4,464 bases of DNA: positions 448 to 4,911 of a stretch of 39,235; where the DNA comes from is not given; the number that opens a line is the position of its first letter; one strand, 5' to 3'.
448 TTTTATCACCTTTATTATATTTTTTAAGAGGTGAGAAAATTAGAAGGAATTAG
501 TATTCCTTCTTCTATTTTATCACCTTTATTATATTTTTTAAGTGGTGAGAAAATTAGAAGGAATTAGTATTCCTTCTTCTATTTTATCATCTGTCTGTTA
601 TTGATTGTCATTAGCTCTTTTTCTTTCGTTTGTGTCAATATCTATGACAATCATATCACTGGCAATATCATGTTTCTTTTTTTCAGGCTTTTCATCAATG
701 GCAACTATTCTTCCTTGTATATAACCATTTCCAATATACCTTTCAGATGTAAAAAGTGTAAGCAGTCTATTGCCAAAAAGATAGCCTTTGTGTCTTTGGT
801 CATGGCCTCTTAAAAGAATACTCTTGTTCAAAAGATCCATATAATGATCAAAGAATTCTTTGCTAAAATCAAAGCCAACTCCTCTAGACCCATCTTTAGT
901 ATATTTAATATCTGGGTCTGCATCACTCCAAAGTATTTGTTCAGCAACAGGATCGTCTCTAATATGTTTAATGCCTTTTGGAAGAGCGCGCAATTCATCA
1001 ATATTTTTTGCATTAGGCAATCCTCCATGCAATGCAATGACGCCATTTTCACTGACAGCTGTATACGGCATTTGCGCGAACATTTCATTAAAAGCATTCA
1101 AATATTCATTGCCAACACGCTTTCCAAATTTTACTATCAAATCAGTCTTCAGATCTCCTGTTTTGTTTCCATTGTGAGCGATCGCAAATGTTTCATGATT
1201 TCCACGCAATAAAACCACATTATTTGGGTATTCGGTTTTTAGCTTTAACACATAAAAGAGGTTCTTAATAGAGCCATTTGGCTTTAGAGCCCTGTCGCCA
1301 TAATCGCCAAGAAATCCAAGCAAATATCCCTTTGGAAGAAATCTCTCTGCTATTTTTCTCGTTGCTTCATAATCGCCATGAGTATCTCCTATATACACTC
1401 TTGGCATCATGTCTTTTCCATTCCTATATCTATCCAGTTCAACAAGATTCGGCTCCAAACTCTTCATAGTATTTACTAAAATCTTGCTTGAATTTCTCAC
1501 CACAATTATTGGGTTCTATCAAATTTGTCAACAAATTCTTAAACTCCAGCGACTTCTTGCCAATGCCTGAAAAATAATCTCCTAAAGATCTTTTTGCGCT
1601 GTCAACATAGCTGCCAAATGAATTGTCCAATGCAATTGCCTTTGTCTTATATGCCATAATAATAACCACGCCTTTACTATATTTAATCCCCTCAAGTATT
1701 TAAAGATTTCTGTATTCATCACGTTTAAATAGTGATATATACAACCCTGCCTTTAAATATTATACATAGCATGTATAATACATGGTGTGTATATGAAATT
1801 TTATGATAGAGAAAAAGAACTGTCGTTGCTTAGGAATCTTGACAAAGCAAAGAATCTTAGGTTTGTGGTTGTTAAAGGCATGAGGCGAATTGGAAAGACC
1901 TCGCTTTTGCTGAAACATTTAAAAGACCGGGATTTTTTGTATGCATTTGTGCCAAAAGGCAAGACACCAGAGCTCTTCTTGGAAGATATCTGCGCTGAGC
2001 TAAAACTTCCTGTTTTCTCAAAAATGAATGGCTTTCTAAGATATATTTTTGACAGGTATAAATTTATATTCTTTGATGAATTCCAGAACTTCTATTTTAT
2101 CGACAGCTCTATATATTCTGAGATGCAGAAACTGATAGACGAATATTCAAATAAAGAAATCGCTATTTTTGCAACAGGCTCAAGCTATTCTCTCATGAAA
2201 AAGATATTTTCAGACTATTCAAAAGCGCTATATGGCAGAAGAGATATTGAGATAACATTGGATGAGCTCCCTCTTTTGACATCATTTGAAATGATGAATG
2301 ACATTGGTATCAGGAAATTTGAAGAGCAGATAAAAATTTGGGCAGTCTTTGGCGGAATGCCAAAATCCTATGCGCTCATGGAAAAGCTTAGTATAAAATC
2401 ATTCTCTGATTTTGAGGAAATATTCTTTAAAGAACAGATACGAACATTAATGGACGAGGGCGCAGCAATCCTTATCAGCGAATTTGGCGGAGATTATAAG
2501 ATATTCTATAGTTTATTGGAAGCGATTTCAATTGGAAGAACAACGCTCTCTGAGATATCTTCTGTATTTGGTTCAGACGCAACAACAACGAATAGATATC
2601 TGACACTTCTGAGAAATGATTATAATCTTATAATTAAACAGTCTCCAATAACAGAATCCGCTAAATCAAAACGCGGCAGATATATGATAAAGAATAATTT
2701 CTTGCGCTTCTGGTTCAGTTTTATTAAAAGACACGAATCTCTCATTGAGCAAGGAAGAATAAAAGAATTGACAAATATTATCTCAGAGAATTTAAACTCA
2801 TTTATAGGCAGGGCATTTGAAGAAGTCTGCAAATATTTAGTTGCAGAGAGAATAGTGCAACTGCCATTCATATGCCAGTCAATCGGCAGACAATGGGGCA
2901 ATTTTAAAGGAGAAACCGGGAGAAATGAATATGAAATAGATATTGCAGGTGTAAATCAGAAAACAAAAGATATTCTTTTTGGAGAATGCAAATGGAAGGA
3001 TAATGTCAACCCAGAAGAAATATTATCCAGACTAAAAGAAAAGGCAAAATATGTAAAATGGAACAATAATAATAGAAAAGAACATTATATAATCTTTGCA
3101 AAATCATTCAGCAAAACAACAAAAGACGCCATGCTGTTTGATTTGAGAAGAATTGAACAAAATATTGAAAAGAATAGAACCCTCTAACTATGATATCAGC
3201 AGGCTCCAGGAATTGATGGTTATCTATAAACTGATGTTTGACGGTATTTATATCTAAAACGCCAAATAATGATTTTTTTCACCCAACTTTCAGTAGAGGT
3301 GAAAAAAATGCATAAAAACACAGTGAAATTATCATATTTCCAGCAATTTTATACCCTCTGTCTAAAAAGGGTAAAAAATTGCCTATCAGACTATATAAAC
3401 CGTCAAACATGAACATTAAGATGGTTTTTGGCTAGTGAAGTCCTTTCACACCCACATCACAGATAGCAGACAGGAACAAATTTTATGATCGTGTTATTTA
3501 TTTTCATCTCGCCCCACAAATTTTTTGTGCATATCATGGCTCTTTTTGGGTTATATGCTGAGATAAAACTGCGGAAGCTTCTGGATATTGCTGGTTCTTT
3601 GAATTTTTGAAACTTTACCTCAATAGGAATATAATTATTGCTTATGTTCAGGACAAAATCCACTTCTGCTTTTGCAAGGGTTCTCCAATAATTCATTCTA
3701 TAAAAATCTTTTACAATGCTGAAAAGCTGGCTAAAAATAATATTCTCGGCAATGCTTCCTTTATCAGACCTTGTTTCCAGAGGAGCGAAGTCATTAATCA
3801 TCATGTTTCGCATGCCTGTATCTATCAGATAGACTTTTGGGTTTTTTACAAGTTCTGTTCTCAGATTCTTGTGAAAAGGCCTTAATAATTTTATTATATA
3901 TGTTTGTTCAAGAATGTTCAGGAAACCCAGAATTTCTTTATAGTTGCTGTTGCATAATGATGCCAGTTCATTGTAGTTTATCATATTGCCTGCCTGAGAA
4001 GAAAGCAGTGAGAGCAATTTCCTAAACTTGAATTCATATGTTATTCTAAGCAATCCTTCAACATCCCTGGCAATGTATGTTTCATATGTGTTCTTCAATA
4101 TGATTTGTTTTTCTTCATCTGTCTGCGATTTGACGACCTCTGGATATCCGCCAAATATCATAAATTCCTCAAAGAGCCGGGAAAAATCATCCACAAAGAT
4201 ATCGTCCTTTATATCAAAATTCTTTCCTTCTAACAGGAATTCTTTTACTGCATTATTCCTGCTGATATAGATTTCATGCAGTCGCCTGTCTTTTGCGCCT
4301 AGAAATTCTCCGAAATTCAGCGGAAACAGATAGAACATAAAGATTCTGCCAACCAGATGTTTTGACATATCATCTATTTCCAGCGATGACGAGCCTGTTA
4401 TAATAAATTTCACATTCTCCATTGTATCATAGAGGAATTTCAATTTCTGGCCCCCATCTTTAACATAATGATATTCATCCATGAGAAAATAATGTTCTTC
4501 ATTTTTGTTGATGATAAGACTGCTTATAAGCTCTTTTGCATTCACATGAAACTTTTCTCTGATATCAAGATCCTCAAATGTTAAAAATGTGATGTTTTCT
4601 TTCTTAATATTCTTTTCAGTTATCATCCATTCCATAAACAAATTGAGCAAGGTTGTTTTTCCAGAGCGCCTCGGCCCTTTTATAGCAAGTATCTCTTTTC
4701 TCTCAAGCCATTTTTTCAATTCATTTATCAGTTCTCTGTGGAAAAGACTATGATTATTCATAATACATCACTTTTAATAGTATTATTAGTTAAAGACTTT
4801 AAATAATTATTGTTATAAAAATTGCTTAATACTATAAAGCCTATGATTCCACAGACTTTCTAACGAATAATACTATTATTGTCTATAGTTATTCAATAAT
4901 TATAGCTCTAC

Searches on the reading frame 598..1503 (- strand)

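Call 50: search_protein_families(library=pfam, proteins=[window:598-1503:-], max_evalue=0.0001)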
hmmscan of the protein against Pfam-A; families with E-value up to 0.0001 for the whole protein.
window:598-1503:- (301 aa): 1 family
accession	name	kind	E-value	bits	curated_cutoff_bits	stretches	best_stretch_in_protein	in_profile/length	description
PF00149.33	Metallophos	-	6.8e-19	69.5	21.5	1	35-235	3-188/191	Calcineurin-like phosphoesterase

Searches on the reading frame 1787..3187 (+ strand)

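Call 50: search_protein_families(library=pfam, proteins=[window:1787-3187:+], max_evalue=0.0001)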
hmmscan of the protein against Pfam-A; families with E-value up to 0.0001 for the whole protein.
window:1787-3187:+ (466 aa): 3 families
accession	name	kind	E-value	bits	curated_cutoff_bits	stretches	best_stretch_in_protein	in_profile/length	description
PF03008.20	DUF234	-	9.6e-22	77.7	22.5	1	309-406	1-94/100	Archaea bacterial proteins of unknown function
PF01637.24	ATPase_2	-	2.2e-14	54.2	33.2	2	75-194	93-221/225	ATPase domain predominantly from Archaea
PF13173.12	AAA_14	-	3e-10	40.6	27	1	25-145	3-108/129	AAA domain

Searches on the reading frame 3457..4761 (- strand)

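Call 50: search_protein_families(library=pfam, proteins=[window:3457-4761:-], max_evalue=0.0001)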
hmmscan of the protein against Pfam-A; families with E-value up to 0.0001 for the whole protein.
window:3457-4761:- (434 aa): 3 families
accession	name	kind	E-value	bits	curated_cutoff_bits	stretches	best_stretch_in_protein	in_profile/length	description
PF13635.12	DUF4143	-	4.6e-37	127.7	28.1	1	232-384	2-159/160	Domain of unknown function (DUF4143)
PF13173.12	AAA_14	-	4.8e-28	98.2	27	1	22-154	2-129/129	AAA domain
PF01637.24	ATPase_2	-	6.4e-05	23.3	33.2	0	12-46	8-44/225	ATPase domain predominantly from Archaea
